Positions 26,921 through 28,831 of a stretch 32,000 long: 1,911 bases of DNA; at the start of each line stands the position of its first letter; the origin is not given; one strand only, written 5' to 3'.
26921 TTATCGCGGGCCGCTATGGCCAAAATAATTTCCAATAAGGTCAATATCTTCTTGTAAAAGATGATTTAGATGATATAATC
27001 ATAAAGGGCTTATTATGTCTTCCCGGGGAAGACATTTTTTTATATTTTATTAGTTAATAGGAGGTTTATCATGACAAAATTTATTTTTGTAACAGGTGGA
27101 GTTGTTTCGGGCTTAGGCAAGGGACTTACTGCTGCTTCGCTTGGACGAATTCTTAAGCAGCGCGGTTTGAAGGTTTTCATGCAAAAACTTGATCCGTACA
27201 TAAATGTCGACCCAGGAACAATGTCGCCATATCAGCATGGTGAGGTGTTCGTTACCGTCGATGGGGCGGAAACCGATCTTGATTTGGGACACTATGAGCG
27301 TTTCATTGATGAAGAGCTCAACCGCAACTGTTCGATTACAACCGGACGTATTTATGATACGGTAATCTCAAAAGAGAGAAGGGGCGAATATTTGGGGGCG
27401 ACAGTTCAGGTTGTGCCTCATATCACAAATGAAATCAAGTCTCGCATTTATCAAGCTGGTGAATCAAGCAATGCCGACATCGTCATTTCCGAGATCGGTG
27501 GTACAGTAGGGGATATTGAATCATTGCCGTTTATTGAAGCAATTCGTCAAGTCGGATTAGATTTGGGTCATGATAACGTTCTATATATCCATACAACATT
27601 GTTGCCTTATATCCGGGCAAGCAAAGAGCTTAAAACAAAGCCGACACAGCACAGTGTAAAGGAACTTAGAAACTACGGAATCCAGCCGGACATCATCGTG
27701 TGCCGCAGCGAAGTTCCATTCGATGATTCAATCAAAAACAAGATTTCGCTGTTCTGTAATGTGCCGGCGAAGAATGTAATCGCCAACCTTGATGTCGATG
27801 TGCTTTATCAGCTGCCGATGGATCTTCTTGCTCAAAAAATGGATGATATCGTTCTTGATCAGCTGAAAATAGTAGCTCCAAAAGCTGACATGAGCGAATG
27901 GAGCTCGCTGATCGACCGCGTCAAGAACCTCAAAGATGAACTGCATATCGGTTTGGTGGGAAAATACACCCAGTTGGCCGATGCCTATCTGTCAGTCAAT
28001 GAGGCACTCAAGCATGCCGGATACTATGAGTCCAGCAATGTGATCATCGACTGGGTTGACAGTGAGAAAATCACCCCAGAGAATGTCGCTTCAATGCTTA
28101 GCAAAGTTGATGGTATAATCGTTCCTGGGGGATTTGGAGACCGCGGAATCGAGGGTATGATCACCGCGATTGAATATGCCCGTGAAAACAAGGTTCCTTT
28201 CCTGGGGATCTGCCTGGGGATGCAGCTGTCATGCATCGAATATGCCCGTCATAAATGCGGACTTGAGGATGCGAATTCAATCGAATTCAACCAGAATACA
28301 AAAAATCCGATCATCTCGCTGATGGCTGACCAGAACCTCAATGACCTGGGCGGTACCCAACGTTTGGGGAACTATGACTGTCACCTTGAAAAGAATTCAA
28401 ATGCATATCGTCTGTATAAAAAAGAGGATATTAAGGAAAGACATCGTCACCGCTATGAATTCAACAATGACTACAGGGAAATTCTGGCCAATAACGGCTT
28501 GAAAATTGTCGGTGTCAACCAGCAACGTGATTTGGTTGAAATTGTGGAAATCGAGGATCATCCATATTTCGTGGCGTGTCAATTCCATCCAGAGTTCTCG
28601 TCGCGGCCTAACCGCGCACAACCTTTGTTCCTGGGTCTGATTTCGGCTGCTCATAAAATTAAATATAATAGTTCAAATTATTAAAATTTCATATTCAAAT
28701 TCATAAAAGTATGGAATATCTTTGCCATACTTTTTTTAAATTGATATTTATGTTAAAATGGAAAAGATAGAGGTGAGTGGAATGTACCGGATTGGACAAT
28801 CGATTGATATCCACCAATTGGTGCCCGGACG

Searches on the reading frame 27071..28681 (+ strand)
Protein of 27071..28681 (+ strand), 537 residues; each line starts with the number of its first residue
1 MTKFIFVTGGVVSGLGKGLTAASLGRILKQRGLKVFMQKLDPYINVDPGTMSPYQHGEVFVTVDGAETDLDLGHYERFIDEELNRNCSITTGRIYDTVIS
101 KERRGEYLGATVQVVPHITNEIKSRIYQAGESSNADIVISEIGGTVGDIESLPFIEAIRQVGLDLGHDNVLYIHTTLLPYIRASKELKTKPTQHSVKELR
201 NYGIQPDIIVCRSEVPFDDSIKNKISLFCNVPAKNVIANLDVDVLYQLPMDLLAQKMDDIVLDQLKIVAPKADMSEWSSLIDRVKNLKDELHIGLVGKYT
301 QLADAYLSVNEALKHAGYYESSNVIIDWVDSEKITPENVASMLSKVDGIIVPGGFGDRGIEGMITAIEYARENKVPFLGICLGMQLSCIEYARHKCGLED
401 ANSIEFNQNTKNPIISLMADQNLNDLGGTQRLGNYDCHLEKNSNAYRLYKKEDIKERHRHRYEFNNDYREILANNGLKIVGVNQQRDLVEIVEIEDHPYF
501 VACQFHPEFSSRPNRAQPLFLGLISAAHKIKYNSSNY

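Call 93: list_cluster_members(proteins=[window:27071-28681:+, window:18563-21223:+, window:11487-12824:+, window:15079-15633:+, window:24572-25315:+, window:25311-26000:+])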
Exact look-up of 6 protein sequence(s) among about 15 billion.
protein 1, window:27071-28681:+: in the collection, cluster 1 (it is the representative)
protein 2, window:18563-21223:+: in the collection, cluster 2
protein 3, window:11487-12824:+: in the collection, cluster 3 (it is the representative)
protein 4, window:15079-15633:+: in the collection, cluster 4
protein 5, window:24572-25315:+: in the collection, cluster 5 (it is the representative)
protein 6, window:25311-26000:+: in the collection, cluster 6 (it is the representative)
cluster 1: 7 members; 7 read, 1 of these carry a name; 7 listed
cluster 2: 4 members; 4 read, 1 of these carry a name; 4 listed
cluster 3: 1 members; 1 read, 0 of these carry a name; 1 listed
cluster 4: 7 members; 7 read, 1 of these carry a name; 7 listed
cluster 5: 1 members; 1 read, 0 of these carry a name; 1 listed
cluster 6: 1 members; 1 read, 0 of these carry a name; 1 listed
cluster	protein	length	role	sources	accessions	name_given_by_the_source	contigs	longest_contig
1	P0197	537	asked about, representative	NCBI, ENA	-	-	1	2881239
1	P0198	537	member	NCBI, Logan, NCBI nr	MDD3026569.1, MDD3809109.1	MAG: CTP synthase [Erysipelotrichaceae bacterium] | CTP synthase [Erysipelotrichaceae bacterium]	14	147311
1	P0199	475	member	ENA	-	-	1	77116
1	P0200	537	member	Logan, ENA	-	-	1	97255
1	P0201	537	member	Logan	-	-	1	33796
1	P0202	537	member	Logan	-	-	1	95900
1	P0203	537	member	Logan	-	-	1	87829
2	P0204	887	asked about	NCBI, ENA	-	-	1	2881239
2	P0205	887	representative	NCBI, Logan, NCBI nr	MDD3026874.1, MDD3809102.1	MAG: bifunctional acetaldehyde-CoA/alcohol dehydrogenase [Erysipelotrichaceae bacterium] | bifunctional acetaldehyde-CoA/alcohol dehydrogenase [Erysipelotrichaceae bacterium]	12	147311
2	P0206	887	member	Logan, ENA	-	-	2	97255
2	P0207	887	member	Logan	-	-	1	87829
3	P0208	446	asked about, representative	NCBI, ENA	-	-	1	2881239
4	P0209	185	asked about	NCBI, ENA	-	-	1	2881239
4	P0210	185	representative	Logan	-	-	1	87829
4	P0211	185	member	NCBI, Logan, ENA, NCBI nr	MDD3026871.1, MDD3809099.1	MAG: transcription termination/antitermination protein NusG [Erysipelotrichaceae ... | transcription termination/antitermination protein NusG [Erysipelotrichaceae bacterium]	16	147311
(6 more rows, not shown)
